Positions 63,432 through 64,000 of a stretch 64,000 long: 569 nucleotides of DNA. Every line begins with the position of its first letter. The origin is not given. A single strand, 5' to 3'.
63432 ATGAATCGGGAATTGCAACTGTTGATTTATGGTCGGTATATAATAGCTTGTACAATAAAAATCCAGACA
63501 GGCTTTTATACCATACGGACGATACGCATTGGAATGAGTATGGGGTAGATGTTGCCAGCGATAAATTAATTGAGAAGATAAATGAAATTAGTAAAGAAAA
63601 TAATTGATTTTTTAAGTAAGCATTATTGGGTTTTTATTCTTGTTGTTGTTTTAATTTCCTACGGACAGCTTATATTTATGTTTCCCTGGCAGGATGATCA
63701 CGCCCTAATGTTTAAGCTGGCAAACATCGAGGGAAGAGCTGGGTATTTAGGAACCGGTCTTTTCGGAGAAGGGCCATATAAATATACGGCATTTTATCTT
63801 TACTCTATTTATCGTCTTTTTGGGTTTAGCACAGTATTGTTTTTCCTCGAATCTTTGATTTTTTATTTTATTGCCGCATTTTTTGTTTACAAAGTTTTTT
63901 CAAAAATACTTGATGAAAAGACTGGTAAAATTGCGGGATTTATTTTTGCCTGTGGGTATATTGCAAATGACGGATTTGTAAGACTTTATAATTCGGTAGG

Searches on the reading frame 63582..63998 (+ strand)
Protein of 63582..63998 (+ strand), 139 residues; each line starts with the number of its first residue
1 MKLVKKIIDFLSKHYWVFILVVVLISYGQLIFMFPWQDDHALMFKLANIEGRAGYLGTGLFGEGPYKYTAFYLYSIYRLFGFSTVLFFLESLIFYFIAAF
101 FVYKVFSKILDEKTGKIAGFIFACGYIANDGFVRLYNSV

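Call 7: search_protein_families(library=ncbifam, proteins=[window:63582-63998:+], max_evalue=0.1)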
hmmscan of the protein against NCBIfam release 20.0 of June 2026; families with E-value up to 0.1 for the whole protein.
window:63582-63998:+ (139 aa): 2 families
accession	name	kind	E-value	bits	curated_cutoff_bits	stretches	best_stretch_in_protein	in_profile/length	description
NF040686.1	TcpD_dom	domain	0.036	14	24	1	88-123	1-36/63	TcpD family membrane protein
TIGR03932.1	PIA_icaD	equivalog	0.081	13.1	69.05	1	7-49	11-52/88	intracellular adhesion protein IcaD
